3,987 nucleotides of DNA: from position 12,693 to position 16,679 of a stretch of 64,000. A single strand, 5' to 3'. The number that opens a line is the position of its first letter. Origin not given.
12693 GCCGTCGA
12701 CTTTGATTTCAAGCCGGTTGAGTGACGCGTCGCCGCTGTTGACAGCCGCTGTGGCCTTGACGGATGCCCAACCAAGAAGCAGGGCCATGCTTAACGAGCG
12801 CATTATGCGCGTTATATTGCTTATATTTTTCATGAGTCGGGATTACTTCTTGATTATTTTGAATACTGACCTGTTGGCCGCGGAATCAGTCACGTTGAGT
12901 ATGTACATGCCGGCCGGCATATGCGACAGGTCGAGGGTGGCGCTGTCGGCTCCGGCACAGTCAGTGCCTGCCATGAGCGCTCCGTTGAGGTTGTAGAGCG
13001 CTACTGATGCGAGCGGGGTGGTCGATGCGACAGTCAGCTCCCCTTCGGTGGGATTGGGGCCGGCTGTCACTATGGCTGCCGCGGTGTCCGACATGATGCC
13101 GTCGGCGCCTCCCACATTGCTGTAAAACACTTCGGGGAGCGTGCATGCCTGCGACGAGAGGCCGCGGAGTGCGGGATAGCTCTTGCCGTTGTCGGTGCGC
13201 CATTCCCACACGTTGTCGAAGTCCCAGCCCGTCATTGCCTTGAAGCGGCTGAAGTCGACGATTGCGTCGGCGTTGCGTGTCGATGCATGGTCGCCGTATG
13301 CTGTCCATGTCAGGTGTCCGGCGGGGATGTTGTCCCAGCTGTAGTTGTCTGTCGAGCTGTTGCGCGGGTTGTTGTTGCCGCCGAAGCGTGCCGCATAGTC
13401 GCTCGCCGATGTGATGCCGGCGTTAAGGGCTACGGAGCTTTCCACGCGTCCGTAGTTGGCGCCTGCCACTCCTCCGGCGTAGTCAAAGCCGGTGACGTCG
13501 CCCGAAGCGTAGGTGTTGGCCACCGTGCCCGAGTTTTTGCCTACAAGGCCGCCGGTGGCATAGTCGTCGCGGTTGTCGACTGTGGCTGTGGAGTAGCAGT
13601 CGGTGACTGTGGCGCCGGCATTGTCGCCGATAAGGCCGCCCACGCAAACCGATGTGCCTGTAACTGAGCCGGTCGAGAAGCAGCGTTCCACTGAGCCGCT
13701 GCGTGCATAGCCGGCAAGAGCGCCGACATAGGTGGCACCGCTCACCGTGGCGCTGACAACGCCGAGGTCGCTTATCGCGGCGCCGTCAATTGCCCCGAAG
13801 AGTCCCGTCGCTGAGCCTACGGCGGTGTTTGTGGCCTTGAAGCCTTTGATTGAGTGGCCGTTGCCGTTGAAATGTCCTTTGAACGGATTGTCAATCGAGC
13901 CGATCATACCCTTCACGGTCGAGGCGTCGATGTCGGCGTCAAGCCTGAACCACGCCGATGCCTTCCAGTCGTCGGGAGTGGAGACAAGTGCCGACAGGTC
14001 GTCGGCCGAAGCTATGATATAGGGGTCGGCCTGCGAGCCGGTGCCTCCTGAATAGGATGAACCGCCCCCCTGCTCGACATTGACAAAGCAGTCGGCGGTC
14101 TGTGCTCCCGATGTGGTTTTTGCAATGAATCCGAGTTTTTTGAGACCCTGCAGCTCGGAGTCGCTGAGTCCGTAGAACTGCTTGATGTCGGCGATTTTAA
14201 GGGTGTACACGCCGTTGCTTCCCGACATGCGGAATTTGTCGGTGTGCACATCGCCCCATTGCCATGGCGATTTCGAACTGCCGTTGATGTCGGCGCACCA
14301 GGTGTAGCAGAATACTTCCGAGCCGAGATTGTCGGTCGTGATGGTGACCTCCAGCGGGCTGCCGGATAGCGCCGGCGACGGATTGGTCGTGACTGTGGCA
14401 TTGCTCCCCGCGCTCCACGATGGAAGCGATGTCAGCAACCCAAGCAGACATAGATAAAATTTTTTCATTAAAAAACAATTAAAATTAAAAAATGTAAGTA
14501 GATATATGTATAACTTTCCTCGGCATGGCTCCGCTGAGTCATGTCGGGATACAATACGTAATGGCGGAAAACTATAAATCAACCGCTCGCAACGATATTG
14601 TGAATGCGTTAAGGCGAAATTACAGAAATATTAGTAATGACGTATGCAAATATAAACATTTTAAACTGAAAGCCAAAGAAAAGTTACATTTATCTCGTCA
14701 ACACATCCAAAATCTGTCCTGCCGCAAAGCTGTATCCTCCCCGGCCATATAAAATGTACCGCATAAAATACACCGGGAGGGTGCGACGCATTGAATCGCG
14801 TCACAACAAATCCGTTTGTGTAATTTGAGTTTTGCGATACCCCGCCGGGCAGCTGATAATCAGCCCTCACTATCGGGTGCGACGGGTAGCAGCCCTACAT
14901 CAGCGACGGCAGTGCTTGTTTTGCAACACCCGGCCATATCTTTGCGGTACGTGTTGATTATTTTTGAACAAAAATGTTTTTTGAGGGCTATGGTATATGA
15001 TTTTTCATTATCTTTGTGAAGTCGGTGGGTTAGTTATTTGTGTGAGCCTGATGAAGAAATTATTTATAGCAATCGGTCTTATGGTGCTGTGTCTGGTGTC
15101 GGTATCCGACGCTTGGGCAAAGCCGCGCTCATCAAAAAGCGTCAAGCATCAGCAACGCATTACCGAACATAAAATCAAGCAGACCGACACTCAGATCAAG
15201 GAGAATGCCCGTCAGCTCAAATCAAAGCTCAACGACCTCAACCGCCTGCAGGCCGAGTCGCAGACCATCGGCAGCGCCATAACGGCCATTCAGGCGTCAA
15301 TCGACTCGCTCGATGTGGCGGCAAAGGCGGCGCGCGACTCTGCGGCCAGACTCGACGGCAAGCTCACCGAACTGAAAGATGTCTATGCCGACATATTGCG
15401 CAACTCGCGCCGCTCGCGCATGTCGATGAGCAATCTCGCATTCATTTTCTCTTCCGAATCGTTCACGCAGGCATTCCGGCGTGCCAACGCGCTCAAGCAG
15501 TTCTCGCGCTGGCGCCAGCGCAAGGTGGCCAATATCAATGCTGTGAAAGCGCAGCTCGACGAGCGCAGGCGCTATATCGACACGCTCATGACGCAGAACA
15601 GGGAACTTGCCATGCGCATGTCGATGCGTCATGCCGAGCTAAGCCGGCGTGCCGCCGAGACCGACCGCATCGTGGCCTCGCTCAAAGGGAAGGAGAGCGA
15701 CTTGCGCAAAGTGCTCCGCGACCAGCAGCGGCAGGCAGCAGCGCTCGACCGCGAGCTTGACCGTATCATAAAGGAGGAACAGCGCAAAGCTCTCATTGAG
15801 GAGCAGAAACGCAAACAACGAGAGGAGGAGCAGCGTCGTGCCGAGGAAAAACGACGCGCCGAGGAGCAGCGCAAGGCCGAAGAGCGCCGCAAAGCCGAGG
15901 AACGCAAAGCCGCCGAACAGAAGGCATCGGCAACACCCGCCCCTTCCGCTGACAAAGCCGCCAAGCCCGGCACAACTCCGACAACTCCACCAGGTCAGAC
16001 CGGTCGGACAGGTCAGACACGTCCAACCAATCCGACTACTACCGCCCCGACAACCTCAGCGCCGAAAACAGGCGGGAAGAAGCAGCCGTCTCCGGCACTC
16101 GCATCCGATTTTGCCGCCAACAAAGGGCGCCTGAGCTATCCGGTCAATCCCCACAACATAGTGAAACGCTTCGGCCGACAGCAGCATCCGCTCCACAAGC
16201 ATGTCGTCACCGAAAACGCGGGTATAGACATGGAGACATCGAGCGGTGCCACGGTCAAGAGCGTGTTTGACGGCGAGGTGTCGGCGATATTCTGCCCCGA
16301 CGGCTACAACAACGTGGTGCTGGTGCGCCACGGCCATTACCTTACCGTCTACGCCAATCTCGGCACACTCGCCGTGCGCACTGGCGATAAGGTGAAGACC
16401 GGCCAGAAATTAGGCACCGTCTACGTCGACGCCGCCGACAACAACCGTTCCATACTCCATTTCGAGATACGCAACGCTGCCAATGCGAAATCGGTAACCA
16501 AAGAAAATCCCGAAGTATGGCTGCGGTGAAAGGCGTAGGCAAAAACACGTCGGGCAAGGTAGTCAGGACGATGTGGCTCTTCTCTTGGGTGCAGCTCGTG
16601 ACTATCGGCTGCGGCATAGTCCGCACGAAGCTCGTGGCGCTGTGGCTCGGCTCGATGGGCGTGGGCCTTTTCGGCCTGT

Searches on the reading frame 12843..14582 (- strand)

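Call 9: search_protein_families(library=pfam, proteins=[window:12843-14582:-], max_evalue=0.001)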
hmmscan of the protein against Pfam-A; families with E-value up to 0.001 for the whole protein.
window:12843-14582:- (579 aa): 2 families
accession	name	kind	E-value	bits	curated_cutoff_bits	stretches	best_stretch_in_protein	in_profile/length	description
PF07581.17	Glug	-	1.2e-10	41.5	20.5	3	311-335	2-27/28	The GLUG motif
PF18962.6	Por_Secre_tail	-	2.8e-09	37.6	27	1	509-572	3-70/75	Secretion system C-terminal sorting domain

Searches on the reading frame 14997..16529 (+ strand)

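Call 9: search_protein_families(library=pfam, proteins=[window:14997-16529:+], max_evalue=0.001)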
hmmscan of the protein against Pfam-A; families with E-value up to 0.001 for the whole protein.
window:14997-16529:+ (510 aa): 1 family
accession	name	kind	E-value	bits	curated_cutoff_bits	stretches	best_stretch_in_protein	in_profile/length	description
PF01551.29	Peptidase_M23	-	6.6e-20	71.5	28.7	1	407-496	3-92/96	Peptidase family M23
